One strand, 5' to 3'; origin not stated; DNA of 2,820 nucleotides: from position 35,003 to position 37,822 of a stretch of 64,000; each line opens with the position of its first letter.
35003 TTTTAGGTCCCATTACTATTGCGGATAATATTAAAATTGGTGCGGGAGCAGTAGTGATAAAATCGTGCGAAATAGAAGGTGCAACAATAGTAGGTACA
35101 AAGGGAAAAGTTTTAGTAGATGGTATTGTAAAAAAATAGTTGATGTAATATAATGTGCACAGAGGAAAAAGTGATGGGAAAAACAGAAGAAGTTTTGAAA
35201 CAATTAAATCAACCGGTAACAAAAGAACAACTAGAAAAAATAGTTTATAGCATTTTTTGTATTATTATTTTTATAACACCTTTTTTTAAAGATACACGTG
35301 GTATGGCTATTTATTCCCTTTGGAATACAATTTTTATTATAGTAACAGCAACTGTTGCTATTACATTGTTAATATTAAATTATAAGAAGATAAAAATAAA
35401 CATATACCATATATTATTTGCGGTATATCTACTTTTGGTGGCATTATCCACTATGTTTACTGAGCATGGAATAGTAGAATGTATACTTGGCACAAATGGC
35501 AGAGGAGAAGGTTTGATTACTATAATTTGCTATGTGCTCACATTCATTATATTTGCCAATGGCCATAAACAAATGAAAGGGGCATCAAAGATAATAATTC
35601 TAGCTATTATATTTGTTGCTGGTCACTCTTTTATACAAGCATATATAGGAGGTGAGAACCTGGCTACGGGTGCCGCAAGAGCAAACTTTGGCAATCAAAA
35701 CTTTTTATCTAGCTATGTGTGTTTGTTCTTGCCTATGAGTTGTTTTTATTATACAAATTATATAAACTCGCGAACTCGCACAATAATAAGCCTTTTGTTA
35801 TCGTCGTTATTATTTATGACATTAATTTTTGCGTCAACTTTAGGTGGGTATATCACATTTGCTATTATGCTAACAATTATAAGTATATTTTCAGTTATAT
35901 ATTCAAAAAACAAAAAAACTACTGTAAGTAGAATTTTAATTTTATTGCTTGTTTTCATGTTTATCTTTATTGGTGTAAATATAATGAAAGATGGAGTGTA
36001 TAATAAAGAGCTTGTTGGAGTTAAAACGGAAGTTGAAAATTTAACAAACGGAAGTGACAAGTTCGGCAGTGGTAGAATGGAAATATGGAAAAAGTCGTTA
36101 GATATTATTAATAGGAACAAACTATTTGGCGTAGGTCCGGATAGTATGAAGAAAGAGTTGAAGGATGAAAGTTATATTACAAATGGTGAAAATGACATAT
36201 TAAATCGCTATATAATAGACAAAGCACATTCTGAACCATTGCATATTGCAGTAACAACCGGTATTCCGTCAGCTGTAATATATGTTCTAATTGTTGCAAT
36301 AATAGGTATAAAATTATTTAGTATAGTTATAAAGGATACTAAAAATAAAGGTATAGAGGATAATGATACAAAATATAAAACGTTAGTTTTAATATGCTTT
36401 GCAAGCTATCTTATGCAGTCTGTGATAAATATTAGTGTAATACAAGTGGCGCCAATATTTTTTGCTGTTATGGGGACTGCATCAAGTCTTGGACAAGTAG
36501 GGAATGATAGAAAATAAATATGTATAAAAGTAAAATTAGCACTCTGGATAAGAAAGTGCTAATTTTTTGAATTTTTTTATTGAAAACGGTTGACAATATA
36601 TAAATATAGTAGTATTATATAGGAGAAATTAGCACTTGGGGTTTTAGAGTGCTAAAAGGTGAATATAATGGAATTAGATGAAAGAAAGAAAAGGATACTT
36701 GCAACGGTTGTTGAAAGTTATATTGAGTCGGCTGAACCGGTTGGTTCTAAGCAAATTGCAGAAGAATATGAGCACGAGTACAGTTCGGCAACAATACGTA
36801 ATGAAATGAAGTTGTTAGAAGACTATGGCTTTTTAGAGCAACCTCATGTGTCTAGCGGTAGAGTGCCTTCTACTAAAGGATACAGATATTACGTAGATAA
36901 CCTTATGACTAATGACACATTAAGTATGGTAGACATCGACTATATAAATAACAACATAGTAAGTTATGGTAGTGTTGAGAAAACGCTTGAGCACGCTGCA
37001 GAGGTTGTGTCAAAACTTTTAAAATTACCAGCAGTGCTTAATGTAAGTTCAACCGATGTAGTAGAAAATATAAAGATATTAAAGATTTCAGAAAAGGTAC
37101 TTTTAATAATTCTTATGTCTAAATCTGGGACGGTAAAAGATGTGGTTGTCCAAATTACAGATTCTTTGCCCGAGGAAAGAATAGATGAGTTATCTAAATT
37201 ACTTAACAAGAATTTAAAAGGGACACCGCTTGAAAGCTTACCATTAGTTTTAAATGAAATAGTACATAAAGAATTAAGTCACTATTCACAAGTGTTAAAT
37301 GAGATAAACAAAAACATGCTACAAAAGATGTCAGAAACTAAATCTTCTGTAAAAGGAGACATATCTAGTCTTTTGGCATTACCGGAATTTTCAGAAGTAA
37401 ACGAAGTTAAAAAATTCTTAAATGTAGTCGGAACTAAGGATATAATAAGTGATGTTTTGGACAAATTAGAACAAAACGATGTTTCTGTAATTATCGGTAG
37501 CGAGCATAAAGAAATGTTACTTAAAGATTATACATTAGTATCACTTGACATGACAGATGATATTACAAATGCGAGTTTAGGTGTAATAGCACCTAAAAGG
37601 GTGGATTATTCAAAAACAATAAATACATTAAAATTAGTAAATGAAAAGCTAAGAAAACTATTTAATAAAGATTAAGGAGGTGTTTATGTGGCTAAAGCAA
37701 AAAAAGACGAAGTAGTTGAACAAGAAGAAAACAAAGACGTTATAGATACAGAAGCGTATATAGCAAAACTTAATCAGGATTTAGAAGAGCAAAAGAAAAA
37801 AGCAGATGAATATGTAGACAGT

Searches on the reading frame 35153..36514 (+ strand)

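Call 66: search_protein_families(library=pfam, proteins=[window:35153-36514:+], max_evalue=0.00001)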
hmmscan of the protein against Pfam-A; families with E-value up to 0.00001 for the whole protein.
window:35153-36514:+ (454 aa): 1 family
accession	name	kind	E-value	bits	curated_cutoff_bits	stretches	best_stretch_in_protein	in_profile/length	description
PF04932.20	Wzy_C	-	1.5e-18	67.4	31.7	1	217-378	3-149/149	O-Antigen ligase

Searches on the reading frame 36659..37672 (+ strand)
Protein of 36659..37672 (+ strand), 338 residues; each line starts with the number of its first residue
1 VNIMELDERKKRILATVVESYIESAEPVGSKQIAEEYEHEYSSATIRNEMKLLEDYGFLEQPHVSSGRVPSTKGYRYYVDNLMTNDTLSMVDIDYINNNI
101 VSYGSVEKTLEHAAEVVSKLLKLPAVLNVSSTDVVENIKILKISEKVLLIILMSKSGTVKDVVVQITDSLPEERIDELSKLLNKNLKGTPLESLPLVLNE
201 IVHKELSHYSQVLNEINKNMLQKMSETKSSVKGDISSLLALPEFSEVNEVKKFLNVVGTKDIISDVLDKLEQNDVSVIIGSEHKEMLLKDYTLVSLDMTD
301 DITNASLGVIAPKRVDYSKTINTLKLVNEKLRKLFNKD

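Call 66: search_protein_families(library=pfam, proteins=[window:36659-37672:+], max_evalue=0.00001)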
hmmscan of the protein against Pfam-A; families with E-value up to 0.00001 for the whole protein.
window:36659-37672:+ (338 aa): 1 family
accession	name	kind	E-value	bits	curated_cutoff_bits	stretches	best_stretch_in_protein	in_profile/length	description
PF01628.27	HrcA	-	7.4e-35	121.3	22.2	1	107-321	1-215/215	HrcA protein C terminal domain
